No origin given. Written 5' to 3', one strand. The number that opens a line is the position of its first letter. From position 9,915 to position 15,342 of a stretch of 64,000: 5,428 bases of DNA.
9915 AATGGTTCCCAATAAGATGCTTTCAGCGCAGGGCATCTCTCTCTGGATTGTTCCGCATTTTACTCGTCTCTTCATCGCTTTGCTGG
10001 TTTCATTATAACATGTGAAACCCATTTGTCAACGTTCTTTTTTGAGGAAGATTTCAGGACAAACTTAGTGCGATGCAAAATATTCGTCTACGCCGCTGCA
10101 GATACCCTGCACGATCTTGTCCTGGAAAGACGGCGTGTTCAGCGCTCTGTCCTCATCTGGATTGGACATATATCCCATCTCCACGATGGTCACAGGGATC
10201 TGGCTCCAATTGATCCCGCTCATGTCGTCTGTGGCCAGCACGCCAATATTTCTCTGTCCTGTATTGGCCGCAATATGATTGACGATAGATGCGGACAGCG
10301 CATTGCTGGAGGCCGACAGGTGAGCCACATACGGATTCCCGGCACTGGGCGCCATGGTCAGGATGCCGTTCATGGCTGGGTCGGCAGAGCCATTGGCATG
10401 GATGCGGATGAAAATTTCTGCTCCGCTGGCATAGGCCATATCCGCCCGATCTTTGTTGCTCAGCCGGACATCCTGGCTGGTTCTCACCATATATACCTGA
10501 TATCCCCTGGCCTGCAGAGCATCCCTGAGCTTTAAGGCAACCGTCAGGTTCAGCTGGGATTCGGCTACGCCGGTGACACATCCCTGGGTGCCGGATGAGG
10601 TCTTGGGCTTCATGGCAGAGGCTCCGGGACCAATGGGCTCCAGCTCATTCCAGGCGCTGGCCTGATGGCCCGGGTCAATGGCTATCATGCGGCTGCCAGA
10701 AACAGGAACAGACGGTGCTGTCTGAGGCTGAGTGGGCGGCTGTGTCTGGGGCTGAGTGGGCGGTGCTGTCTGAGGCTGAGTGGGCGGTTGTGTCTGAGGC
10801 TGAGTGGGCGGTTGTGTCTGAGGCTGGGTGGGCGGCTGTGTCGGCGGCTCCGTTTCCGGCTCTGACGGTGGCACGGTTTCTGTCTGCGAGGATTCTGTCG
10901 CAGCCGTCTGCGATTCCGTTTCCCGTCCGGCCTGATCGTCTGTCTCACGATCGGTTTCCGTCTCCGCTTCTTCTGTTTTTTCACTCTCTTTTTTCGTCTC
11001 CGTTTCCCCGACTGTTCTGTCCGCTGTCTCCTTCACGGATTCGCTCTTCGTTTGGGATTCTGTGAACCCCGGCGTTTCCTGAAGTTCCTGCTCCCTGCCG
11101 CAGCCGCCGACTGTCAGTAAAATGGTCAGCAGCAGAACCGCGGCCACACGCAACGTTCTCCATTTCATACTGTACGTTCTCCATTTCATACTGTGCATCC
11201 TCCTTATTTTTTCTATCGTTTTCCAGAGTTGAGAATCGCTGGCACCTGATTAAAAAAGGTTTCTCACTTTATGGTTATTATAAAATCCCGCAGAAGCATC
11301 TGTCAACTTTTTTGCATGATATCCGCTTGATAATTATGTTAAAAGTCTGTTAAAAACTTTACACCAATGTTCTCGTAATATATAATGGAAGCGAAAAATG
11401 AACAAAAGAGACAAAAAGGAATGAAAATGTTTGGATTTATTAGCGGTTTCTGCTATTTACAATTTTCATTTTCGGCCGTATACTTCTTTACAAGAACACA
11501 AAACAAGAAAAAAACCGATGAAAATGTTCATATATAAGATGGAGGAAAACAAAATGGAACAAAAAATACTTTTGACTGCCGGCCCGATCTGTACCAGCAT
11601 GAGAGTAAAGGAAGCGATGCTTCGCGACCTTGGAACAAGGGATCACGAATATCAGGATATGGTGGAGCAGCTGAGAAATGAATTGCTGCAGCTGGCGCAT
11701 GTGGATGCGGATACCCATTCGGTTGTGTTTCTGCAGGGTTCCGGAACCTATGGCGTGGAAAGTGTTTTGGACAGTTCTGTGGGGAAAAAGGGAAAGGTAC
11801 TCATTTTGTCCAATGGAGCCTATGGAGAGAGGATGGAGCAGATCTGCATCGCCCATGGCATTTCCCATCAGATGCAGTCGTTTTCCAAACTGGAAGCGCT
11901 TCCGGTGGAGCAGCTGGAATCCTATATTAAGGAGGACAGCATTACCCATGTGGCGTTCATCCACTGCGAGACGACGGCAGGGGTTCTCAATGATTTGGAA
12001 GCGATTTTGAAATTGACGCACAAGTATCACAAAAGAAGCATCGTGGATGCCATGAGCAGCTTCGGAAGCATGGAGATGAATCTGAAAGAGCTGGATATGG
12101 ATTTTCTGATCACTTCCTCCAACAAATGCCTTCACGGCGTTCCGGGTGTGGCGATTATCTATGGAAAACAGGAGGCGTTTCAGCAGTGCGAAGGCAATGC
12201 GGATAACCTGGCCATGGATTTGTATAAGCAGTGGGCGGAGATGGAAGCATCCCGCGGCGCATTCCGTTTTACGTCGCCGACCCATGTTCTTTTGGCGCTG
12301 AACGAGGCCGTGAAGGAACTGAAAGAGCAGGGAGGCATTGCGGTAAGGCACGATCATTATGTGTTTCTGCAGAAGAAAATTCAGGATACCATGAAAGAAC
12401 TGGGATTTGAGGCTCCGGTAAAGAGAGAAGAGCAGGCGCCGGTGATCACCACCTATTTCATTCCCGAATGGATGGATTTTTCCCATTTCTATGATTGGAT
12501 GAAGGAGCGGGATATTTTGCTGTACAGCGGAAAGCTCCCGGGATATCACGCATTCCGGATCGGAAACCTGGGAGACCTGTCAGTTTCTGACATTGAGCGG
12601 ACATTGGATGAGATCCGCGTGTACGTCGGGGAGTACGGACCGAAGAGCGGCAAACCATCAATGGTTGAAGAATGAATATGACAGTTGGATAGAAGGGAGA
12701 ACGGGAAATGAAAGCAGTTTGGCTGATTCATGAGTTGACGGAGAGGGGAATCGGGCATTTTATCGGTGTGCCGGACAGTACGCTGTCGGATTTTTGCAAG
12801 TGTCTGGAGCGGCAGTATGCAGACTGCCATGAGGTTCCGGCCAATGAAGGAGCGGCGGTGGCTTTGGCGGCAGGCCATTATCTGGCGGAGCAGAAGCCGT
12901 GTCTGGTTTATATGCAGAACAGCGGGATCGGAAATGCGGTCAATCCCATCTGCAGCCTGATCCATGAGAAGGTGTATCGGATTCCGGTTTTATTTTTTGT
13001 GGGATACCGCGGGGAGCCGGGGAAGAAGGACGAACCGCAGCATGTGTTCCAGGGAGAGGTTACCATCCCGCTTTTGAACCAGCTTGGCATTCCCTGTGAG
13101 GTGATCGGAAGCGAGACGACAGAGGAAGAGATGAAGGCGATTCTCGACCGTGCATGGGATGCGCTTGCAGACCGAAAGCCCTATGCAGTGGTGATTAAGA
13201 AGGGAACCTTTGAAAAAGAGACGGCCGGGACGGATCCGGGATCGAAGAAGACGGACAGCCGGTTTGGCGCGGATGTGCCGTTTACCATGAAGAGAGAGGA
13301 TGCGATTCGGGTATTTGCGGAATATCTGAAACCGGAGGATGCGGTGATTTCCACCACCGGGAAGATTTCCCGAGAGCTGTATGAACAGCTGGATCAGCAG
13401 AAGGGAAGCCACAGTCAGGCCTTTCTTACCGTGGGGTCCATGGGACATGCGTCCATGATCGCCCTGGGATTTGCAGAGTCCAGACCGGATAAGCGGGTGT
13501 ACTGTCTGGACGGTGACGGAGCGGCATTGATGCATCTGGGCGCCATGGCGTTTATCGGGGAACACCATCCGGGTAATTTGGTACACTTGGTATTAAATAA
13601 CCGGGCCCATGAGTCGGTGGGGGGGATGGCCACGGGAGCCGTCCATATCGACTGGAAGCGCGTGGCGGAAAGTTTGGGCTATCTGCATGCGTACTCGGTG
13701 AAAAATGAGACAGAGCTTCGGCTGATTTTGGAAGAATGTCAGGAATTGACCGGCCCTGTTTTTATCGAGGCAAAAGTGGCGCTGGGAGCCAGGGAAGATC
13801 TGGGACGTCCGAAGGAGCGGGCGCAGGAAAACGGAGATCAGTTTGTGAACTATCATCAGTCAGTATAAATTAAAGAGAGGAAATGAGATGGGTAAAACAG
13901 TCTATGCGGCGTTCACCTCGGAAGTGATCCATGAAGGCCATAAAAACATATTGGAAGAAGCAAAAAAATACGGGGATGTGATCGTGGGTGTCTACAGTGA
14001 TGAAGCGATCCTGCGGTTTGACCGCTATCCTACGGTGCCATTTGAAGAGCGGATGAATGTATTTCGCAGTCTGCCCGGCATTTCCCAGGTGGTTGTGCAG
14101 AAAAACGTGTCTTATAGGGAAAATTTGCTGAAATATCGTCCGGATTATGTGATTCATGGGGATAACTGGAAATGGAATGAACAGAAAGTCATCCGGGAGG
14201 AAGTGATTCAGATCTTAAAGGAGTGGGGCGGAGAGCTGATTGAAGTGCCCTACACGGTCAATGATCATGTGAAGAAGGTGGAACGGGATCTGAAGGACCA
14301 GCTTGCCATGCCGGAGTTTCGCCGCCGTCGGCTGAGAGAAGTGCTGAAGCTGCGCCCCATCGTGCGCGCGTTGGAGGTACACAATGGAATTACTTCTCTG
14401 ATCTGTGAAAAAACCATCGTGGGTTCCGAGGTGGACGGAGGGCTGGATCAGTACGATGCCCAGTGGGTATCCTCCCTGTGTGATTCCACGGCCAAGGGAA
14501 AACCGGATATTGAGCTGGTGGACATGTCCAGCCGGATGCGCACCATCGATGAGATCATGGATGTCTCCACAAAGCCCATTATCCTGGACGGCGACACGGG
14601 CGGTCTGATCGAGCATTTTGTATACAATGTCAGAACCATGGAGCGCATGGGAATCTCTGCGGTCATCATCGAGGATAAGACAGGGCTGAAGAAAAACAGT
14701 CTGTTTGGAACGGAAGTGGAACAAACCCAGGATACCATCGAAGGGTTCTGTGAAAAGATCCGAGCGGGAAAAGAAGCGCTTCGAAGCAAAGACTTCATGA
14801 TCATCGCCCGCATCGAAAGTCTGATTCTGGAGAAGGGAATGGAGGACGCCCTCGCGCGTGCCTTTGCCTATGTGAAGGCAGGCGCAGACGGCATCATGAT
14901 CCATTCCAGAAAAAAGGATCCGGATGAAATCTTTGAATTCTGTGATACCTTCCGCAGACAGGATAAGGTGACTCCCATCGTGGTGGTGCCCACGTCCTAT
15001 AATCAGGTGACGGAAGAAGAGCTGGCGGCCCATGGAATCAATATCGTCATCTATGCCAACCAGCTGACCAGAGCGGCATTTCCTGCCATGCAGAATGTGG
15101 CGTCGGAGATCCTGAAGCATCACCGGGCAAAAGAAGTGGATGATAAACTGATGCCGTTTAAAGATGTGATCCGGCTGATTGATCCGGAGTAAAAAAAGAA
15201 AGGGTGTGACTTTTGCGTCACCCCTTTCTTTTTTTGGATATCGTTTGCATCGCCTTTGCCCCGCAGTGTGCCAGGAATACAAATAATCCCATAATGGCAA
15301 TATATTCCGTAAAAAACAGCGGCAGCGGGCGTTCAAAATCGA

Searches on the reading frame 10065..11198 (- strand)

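Call 16: search_protein_families(library=pfam, proteins=[window:10065-11198:-])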
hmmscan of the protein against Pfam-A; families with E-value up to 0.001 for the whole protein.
window:10065-11198:- (377 aa): 1 family
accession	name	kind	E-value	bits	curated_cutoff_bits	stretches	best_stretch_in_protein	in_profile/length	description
PF01520.23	Amidase_3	-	6.1e-38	131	27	1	172-371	1-173/174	N-acetylmuramoyl-L-alanine amidase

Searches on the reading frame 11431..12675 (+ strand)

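Call 45: search_protein_families(library=pfam, proteins=[window:11431-12675:+])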
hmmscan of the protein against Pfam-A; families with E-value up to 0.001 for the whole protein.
window:11431-12675:+ (414 aa): 1 family
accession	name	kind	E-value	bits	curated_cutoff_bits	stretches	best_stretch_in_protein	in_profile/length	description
PF00266.25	Aminotran_5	-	4.2e-27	95.5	21.5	1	62-367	29-338/371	Aminotransferase class-V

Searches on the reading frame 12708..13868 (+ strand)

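Call 45: search_protein_families(library=pfam, proteins=[window:12708-13868:+])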
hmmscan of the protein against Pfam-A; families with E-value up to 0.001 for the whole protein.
window:12708-13868:+ (386 aa): 3 families
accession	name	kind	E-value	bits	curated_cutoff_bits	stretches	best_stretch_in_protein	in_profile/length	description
PF02775.26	TPP_enzyme_C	-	4.4e-15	56.2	21.9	1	224-354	9-150/151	Thiamine pyrophosphate enzyme, C-terminal TPP binding domain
PF02776.23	TPP_enzyme_N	-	7.3e-13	48.8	26.8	1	5-118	6-114/119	Thiamine pyrophosphate enzyme, N-terminal TPP binding domain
PF00291.31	PALP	-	1e-05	25.4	35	1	210-340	136-253/295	Pyridoxal-phosphate dependent enzyme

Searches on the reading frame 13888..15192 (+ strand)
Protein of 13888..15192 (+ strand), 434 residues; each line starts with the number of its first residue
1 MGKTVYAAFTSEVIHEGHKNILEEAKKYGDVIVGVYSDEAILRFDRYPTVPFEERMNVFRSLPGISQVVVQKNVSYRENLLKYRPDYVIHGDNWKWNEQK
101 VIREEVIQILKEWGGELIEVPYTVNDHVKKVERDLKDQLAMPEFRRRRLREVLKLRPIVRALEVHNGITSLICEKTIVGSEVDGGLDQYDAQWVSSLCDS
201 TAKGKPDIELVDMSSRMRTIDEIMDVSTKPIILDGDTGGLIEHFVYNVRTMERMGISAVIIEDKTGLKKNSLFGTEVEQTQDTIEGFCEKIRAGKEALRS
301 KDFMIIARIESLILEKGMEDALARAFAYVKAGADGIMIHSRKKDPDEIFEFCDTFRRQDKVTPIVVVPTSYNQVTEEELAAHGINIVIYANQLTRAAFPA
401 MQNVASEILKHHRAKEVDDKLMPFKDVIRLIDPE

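Call 45: search_protein_families(library=pfam, proteins=[window:13888-15192:+])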
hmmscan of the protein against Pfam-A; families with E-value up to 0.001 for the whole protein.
window:13888-15192:+ (434 aa): 2 families
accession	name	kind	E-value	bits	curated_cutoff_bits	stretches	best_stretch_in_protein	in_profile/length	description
PF13714.12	PEP_mutase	-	1e-54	186.1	31.5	1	153-409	4-240/240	Phosphoenolpyruvate phosphomutase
PF01467.32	CTP_transf_like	-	9.2e-11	42.5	21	1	13-94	8-90/133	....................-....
